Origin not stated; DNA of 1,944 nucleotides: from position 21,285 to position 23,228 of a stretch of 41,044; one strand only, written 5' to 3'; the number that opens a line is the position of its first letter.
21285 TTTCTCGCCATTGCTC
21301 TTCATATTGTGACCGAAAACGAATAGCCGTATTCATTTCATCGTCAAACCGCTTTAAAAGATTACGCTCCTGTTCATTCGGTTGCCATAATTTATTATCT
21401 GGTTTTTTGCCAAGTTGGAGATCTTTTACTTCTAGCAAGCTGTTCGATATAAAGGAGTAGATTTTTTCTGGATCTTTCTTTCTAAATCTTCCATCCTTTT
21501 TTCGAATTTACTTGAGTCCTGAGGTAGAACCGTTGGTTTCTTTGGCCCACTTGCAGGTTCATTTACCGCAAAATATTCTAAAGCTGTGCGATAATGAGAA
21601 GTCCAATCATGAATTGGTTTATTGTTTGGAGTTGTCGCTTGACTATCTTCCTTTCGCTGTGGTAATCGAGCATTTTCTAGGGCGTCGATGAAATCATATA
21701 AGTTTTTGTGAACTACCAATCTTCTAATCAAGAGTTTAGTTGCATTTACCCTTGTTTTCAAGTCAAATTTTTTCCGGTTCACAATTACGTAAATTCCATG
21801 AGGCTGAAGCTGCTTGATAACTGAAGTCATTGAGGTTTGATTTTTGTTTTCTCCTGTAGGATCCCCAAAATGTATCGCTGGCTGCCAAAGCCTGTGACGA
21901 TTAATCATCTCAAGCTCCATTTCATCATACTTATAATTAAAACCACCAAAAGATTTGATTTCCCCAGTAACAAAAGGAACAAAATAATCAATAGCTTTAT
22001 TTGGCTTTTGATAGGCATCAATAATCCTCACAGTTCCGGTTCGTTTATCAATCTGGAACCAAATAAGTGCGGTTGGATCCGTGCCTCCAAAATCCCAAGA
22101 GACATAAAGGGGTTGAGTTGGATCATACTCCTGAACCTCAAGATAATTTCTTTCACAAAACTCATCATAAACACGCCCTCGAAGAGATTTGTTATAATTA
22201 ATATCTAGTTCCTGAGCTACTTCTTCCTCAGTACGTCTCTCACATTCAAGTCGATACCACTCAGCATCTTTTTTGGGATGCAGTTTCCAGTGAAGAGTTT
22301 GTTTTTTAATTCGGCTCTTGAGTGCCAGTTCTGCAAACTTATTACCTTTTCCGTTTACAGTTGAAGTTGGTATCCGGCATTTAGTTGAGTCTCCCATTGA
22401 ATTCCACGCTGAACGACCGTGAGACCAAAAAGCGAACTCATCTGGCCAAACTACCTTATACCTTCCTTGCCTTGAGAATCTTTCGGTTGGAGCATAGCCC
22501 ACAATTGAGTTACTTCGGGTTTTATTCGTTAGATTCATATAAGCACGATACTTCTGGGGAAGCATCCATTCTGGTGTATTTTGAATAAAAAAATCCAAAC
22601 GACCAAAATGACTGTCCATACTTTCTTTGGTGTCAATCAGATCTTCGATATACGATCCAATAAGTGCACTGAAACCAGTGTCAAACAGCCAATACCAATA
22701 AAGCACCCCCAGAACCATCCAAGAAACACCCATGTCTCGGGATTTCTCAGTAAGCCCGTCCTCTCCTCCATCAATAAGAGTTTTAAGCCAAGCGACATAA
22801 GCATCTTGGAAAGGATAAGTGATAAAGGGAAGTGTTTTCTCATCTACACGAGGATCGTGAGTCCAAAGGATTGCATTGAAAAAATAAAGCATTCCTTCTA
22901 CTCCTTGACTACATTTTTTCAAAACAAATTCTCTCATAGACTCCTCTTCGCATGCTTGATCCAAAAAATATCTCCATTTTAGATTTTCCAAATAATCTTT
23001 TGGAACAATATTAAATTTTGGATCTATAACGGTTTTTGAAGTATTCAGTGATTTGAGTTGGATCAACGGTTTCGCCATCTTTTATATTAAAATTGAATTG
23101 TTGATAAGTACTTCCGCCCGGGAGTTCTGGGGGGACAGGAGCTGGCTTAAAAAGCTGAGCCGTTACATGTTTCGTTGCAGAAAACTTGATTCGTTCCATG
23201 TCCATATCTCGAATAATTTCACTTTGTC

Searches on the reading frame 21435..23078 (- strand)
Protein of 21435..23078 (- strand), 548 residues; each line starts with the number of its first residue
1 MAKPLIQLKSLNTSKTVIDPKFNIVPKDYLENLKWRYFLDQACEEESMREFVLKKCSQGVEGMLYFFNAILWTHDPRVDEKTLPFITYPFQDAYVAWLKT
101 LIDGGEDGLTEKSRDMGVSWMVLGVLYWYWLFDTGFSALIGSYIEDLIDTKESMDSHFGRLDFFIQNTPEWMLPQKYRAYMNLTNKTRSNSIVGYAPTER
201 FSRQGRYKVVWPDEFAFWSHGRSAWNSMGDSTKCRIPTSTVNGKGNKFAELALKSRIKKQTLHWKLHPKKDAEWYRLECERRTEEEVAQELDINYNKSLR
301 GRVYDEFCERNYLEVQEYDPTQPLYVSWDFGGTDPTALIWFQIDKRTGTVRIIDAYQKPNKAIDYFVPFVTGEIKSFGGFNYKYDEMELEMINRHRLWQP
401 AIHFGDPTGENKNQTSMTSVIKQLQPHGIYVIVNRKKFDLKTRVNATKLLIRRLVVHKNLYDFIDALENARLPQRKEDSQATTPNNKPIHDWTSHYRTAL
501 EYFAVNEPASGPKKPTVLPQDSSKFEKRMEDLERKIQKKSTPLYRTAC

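Call 42: search_protein_families(library=phrogs, proteins=[window:21435-23078:-], max_evalue=0.001)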
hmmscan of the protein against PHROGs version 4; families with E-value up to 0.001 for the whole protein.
window:21435-23078:- (548 aa): 4 families
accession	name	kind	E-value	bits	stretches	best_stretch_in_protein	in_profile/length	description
phrog_2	-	head and packaging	1.3e-12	48.3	1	85-364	264-524/807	terminase large subunit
phrog_5989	-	head and packaging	8.9e-11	42.5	1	12-295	76-334/347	terminase large subunit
phrog_5653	-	head and packaging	2.2e-05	25.3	1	301-426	8-129/199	terminase large subunit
phrog_10250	-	head and packaging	0.00073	20.3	0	288-470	11-184/228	terminase large subunit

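Call 61: find_homologous_proteins(query=window:21435-23078:-, max_evalue=1e-30)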
Query window:21435-23078:- (548 aa): 916 proteins with E <= 1e-30 among 4911 candidates; the best 120 are listed.
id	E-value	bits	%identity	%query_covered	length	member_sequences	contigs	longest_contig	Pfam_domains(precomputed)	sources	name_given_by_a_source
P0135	0.0e+0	1287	100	99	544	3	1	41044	-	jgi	-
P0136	1.6e-217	742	61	96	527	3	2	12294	-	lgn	-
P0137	4.6e-207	707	61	96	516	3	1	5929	-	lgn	-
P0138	2.5e-205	702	60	96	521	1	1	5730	-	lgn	-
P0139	7.5e-204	697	59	96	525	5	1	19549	-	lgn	-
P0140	1.8e-203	696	59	95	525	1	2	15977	-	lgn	-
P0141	8.3e-203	693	61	89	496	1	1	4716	-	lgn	-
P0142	9.6e-203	693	58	95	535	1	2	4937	-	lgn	-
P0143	1.7e-200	686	62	89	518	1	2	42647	PF03237.22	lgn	-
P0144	7.7e-200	684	60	94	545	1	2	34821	-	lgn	-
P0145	3.9e-197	675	57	95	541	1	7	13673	-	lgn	-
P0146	5.1e-197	674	62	89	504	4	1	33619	-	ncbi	-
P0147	1.7e-196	672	55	99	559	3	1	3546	-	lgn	-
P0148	2.8e-196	672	57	94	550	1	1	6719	-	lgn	-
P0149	5.2e-194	664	60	89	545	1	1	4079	-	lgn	-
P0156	1.9e-179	616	57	89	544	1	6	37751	-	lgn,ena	-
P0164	2.6e-173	596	56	93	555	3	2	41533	PF03237.22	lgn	-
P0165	6.2e-165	568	55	88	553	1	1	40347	-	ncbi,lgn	-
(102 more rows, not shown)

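Call 62: find_encoding_contigs(protein=P0143, flank=10000, max_places=2)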
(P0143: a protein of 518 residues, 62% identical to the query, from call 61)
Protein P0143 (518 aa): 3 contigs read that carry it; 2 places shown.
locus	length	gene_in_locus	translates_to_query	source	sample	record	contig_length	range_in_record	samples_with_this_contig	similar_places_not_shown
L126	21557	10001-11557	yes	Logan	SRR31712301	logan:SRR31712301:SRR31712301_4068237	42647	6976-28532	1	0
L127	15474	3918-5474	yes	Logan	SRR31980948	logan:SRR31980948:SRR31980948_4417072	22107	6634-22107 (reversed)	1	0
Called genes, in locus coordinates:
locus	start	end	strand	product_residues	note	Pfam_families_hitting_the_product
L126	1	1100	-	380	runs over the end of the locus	PF13479:AAA_24 (weak)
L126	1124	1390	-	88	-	-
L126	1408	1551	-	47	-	-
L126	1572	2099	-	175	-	-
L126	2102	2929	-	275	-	-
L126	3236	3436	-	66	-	-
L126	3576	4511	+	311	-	PF02899:Phage_int_SAM_1, PF13495:Phage_int_SAM_4, PF00589:Phage_integrase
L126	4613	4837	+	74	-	-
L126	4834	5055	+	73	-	-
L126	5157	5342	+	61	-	-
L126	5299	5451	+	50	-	-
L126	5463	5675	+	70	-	-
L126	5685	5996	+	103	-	-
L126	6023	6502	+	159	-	-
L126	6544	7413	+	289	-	-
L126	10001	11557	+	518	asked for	PF03237:Terminase_6N (weak)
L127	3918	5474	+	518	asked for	PF03237:Terminase_6N (weak)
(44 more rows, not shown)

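Call 63: find_encoding_contigs(protein=P0146, flank=10000, max_places=2)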
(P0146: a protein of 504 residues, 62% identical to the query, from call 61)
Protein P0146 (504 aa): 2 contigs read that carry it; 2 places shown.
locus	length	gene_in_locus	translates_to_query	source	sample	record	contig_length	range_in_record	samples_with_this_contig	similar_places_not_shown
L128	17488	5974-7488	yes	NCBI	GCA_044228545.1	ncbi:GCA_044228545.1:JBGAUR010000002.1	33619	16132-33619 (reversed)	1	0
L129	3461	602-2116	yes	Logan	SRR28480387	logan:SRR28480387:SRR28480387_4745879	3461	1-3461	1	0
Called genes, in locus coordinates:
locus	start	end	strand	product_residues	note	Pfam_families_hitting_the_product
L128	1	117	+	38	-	?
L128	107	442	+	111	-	-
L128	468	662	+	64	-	-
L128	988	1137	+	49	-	-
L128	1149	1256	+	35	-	-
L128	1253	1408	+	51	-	-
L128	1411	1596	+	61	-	-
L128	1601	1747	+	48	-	-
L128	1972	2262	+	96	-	-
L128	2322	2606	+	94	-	-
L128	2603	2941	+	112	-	-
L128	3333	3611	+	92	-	-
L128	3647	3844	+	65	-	-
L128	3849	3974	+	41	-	-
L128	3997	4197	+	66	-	PF00313:CSD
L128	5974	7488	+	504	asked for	-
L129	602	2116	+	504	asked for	-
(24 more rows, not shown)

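Call 64: find_encoding_contigs(protein=P0144, flank=10000, max_places=2)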
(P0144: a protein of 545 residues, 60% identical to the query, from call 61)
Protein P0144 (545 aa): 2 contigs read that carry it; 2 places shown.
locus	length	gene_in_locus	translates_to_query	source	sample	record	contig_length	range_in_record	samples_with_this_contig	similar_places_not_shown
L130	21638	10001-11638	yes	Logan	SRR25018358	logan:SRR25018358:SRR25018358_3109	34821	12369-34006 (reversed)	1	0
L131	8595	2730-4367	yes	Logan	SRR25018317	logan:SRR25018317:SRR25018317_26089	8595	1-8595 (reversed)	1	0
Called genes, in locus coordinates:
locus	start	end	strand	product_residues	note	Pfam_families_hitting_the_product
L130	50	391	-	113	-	-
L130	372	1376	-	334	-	-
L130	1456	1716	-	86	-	-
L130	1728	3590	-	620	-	-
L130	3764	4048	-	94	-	-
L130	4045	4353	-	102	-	-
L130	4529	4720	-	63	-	-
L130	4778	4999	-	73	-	-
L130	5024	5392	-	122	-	-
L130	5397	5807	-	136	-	-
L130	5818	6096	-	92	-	PF26096:DUF8033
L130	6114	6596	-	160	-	-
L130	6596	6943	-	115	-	-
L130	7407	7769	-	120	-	-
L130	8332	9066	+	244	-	-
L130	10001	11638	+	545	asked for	-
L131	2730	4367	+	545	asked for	-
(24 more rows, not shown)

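Call 101: find_encoding_contigs(protein=P0164, flank=10000, max_places=1)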
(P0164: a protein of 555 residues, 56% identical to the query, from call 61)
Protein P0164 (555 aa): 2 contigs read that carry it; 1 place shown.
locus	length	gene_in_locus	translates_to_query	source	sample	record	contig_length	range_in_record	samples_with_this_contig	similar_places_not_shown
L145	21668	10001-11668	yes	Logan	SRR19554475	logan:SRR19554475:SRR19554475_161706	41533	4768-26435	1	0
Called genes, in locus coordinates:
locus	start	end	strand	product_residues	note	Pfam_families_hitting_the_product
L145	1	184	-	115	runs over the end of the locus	-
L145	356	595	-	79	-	-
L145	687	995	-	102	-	-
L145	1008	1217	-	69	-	PF01381:HTH_3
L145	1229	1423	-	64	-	-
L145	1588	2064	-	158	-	-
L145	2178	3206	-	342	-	-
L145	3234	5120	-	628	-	-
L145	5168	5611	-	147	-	-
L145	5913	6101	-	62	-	-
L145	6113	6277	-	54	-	-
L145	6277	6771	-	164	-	-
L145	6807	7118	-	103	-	-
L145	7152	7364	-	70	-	-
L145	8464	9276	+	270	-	-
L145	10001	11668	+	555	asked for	PF03237:Terminase_6N (faint)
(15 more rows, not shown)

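Call 102: find_encoding_contigs(protein=P0165, flank=10000, max_places=1)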
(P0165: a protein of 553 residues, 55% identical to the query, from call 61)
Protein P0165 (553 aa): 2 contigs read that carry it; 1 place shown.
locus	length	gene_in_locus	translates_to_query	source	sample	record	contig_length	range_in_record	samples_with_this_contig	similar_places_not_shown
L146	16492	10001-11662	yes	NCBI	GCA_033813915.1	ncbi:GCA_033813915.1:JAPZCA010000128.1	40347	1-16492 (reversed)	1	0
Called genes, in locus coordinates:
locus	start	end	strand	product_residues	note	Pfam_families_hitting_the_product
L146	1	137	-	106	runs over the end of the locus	PF01381:HTH_3, PF12844:HTH_19 (faint), PF13560:HTH_31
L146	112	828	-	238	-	PF12705:PDDEXK_1 (weak)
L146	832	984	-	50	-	-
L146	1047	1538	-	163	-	-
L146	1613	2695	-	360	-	-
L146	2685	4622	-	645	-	-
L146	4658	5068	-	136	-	-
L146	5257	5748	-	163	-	-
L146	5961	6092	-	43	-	-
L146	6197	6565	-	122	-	-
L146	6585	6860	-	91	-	-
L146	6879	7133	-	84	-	-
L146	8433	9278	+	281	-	-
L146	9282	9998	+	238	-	-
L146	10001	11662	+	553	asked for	-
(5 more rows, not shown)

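Call 103: find_encoding_contigs(protein=P0156, flank=10000, max_places=1)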
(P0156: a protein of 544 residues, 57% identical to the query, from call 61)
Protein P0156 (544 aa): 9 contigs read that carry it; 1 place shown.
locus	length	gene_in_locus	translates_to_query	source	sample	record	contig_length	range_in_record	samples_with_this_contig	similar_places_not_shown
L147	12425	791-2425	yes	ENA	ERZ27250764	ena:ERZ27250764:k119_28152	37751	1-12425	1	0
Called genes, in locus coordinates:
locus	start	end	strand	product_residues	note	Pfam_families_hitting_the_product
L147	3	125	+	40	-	?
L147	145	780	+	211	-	-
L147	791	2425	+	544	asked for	-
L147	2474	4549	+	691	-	-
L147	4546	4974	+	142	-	-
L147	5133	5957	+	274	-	-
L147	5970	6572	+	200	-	PF01391:Collagen (weak)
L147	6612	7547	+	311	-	PF10124:Mu-like_gpT (faint), PF25209:Phage_capsid_4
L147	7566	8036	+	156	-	-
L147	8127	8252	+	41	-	-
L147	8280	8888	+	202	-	-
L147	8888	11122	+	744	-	-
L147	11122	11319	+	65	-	-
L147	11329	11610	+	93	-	-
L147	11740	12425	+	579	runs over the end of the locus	PF00535:Glycos_transf_2 (faint)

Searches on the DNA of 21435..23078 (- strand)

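Call 104: search_with_rna_model(model_id=R2, sources=[L145, L146, L147, L126, L127, L128, L130, L131], max_evalue=1, show_alignments=3)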
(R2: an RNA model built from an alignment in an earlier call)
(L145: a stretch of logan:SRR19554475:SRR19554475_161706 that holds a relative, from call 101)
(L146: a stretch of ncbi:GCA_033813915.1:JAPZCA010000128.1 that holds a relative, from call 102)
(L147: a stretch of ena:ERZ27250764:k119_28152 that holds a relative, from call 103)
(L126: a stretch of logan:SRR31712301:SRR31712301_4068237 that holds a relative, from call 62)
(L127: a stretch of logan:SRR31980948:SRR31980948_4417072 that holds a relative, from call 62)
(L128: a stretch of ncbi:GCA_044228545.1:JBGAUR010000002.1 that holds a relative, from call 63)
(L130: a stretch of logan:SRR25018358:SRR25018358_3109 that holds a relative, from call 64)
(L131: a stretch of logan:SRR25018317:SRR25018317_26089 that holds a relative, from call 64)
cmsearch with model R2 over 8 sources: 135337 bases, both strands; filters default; matches with E-value up to 1: 2.
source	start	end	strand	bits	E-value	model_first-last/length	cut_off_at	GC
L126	17011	17068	+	13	0.2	1-76/76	no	0.5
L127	10928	10985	+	13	0.2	1-76/76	no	0.5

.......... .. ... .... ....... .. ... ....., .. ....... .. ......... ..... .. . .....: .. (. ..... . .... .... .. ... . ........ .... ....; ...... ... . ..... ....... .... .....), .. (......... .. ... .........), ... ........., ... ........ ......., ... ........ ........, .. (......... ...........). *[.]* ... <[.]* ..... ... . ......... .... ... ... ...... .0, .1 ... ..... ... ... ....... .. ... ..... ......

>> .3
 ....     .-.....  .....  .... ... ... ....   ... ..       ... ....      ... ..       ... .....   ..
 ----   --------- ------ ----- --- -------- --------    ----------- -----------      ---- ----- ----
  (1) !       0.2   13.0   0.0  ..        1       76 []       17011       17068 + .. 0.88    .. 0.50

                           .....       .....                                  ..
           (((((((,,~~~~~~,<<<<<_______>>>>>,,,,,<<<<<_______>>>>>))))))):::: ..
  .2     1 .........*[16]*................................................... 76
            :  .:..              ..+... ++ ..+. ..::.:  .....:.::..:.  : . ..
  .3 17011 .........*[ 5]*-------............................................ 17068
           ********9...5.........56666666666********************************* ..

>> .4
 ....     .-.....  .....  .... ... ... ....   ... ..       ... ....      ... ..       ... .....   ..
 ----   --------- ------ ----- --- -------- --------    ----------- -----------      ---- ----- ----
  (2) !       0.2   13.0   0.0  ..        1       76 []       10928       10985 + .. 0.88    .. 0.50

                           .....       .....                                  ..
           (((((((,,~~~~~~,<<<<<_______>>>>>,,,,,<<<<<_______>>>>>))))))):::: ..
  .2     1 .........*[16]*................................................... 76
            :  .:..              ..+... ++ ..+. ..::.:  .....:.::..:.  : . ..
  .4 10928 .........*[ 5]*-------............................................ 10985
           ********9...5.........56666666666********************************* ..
